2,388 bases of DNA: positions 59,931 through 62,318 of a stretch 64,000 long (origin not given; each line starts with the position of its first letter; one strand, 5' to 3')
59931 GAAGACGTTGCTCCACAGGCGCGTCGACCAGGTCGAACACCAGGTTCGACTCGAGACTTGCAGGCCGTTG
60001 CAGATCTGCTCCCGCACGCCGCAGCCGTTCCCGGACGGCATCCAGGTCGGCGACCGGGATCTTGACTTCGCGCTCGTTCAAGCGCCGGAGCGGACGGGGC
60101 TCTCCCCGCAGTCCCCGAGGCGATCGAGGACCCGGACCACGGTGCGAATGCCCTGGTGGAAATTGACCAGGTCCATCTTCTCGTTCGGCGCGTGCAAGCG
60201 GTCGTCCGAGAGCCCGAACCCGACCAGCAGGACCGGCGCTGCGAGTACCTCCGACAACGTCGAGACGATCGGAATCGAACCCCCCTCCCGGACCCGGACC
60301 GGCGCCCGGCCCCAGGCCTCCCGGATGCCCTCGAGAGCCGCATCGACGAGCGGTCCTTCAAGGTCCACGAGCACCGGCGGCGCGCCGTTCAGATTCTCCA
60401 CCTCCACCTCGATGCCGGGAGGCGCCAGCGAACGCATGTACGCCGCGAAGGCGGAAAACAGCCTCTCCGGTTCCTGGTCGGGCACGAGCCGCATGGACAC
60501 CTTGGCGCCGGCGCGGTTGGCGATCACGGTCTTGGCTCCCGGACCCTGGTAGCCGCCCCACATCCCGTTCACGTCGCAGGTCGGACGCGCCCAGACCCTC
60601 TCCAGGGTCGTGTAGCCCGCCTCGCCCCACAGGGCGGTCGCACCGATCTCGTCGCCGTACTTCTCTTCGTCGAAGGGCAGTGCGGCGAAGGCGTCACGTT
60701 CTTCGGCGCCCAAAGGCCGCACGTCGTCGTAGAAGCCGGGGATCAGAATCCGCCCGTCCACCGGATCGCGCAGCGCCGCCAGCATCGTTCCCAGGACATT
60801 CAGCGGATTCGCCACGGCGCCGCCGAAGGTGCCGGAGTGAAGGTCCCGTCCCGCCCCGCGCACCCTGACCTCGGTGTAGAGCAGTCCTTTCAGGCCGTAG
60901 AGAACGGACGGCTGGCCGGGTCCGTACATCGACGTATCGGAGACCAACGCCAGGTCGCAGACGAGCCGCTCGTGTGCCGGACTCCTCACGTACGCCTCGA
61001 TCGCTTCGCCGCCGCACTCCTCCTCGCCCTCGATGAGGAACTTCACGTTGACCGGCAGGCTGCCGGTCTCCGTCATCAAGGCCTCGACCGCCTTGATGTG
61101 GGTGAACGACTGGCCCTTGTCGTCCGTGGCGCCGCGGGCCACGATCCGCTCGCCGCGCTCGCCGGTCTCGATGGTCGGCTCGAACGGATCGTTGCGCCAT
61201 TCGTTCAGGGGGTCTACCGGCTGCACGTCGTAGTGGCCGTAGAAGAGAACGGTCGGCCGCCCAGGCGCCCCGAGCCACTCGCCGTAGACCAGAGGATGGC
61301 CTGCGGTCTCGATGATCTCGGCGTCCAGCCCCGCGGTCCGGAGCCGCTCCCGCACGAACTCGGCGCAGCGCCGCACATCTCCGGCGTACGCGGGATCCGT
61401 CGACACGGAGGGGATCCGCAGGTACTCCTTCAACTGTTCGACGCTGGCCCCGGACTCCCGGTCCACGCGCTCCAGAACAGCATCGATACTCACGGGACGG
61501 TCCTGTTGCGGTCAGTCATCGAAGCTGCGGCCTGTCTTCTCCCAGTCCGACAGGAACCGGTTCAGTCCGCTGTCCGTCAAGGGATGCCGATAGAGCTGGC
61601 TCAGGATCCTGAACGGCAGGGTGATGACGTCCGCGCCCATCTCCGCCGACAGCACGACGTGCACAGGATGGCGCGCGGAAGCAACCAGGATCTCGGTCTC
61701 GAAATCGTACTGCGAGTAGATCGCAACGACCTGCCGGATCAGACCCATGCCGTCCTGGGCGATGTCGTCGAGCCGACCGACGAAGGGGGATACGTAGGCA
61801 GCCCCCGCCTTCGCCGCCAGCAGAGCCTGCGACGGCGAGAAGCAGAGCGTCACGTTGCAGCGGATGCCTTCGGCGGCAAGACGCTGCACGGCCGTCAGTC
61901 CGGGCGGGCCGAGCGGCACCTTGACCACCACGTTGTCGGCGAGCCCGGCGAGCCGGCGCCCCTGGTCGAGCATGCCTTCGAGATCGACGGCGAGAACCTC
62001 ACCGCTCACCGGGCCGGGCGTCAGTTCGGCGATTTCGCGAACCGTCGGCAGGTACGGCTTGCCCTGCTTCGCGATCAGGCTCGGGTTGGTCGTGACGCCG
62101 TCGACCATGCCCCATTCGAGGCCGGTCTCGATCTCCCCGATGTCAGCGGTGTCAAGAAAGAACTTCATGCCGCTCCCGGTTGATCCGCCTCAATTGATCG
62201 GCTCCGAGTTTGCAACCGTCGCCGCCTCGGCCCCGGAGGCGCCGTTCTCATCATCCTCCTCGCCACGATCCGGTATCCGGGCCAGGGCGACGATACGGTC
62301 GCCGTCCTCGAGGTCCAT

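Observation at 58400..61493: M20 peptidase, CYTH triphosphate-tunnel enzyme and sugar nucleotidyltransferase linked by overlapping stop/start codons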

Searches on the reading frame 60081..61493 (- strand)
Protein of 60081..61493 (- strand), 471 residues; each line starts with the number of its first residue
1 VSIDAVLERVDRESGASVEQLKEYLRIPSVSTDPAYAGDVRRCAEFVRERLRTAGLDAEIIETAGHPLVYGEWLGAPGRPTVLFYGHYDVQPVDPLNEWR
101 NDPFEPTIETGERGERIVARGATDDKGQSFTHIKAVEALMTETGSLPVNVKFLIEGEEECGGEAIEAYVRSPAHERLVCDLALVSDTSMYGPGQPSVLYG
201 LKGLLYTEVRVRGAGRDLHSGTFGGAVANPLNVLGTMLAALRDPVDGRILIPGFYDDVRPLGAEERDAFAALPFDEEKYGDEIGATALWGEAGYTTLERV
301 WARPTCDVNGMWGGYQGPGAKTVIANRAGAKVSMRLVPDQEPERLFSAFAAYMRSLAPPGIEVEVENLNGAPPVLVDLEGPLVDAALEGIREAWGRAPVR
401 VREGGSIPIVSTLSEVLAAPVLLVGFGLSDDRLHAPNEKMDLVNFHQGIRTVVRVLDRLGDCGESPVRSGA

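Call 7: search_protein_families(library=pfam, proteins=[window:60081-61493:-], max_evalue=0.01)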
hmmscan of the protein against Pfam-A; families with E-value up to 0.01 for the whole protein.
window:60081-61493:- (471 aa): 2 families
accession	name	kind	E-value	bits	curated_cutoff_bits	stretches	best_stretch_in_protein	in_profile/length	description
PF01546.33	Peptidase_M20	-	1.2e-31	110.7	24.6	1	83-457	1-205/206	Peptidase family M20/M25/M40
PF07687.19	M20_dimer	-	3e-14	53.3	21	1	200-359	2-105/107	Peptidase dimerisation domain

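Call 8: search_protein_families(library=ncbifam, proteins=[window:60081-61493:-], max_evalue=0.01)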
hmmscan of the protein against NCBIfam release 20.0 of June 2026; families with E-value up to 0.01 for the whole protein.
window:60081-61493:- (471 aa): 39 families (the best 25 are shown)
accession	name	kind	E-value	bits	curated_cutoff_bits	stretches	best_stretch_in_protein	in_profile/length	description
NF006053.0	PRK08201.1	equivalog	1.7e-161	538.2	441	1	7-460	6-454/458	dipeptidase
NF006579.0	PRK09104.1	subfamily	4.7e-161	536.8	327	1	2-460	5-463/465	hypothetical protein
NF005034.0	PRK06446.1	subfamily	2.5e-90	303.4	369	1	17-456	4-430/436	hypothetical protein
NF005914.0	PRK07907.1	subfamily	4.9e-89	299.3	300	1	3-460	6-454/456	hypothetical protein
NF005478.0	PRK07079.1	subfamily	2.6e-49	168.4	330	1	13-464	15-459/469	hypothetical protein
NF006399.0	PRK08651.1-2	equivalog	1.9e-31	109.5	381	1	18-222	7-195/405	succinyl-diaminopimelate desuccinylase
TIGR01910.1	DapE-ArgE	subfamily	2.4e-23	83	217.6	1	18-222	1-194/373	ArgE/DapE family deacylase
NF006326.0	PRK08554.1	equivalog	2.5e-21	76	354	1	19-165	13-150/446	peptidase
NF009557.0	PRK13009.1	equivalog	6.1e-21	75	284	1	18-241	6-215/377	succinyl-diaminopimelate desuccinylase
NF006400.0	PRK08651.1-3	equivalog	1.7e-20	73.2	374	2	77-214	81-207/410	succinyl-diaminopimelate desuccinylase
TIGR01880.1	Ac-peptdase-euk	subfamily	5.3e-20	71.5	338.6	1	12-202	7-191/401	N-acyl-aliphatic-L-amino acid amidohydrolase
TIGR01246.1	dapE_proteo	equivalog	2e-17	63.3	361.8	1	19-213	3-186/370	succinyl-diaminopimelate desuccinylase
NF005913.0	PRK07906.1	subfamily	5.8e-17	61.4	382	1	13-168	13-165/442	hypothetical protein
NF005710.0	PRK07522.1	subfamily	9.1e-14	51.4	412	1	17-223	10-199/391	acetylornithine deacetylase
TIGR01892.1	AcOrn-deacetyl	equivalog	1.9e-12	46.9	297.7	1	44-222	21-185/365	acetylornithine deacetylase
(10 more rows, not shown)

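Call 65: search_solved_structures(query=window:60081-61493:-, max_evalue=1e-10, show_alignments=0)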
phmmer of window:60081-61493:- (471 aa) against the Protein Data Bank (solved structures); distinct sequences matched with E-value up to 1e-10: 8.
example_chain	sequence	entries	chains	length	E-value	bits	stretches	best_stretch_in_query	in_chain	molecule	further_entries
2zof_A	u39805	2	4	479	5.8e-68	233.1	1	3-454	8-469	Cytosolic non-specific dipeptidase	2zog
4mmo_A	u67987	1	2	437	2.7e-67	230.9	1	21-451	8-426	Sso-CP2 metallo-carboxypetidase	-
4ruh_A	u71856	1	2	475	2.3e-63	217.9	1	6-454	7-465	Cytosolic non-specific dipeptidase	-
3dlj_A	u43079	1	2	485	5.7e-61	210.1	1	5-451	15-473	Beta-Ala-His dipeptidase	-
4g1p_A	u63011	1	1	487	2e-59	205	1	2-459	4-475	Cys-Gly metallodipeptidase DUG1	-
2pok_A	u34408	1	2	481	1.5e-40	142.8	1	39-453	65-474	Peptidase, M20/M25/M40 family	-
3pfe_A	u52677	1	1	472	1.4e-19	73.6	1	54-442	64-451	Succinyl-diaminopimelate desuccinylase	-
1q7l_A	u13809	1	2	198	4.5e-13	52.1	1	13-183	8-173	Aminoacylase-1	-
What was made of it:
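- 60078..61493 (-): M20A-type metallodipeptidase (CNDP2/Dug1/Sso-CP2-like), 471 aa, GTG start. NF006053 538 bits against a cutoff of 441 (call 8); PF01546 plus PF07687 (call 7); nearest PDB entries 2zof, 4mmo and 4g1p (call 65).
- On M20 dipeptidase PRK08201 (NF006053): The nearest PDB entries are CNDP2 and Dug1 (call 65).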

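Call 76: search_protein_families(library=padloc, proteins=[window:60081-61493:-], max_evalue=0.001)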
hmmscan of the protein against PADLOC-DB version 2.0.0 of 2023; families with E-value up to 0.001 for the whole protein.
window:60081-61493:- (471 aa): 0 families

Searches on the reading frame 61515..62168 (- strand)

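Call 7: search_protein_families(library=pfam, proteins=[window:61515-62168:-], max_evalue=0.01)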
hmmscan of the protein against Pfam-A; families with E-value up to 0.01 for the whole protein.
window:61515-62168:- (218 aa): 1 family
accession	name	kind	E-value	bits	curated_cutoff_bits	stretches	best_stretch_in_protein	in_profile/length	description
PF00923.25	TAL_FSA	-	7.4e-58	196.6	27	1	3-211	1-280/285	Transaldolase/Fructose-6-phosphate aldolase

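Call 8: search_protein_families(library=ncbifam, proteins=[window:61515-62168:-], max_evalue=0.01)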
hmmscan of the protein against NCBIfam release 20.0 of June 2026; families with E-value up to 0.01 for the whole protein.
window:61515-62168:- (218 aa): 11 families
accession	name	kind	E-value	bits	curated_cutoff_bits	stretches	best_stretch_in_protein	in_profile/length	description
TIGR00875.1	fsa_talC_mipB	equivalog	1.4e-84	282.8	245.95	1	1-211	1-211/213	fructose-6-phosphate aldolase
NF009296.0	PRK12653.1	subfamily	1.6e-40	139.2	306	1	1-212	1-214/220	fructose-6-phosphate aldolase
NF009299.0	PRK12656.1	equivalog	1.8e-29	102.8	214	1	1-212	1-216/222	fructose-6-phosphate aldolase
TIGR02134.1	transald_staph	equivalog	5.6e-28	98.2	281.95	1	2-192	7-206/236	transaldolase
TIGR00874.1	talAB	equivalog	1.8e-21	76.8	396.2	1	14-195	51-253/317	transaldolase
NF008965.0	PRK12309.1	equivalog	1.4e-16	60.5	550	1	45-194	88-258/392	transaldolase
NF009001.0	PRK12346.1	subfamily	2e-16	60.5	439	1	13-193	51-252/316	transaldolase A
NF002881.0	PRK03343.1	subfamily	1.3e-10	40.9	367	1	52-121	105-179/370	transaldolase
NF007080.0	PRK09533.1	equivalog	2.2e-08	32.4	712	1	54-115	107-173/949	bifunctional transaldolase/phosoglucose isomerase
NF003026.0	PRK03903.1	equivalog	2.8e-08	33.3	344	1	59-121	102-166/323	transaldolase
TIGR00876.1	tal_mycobact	equivalog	3.5e-07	29.9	233.75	1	59-115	104-162/350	transaldolase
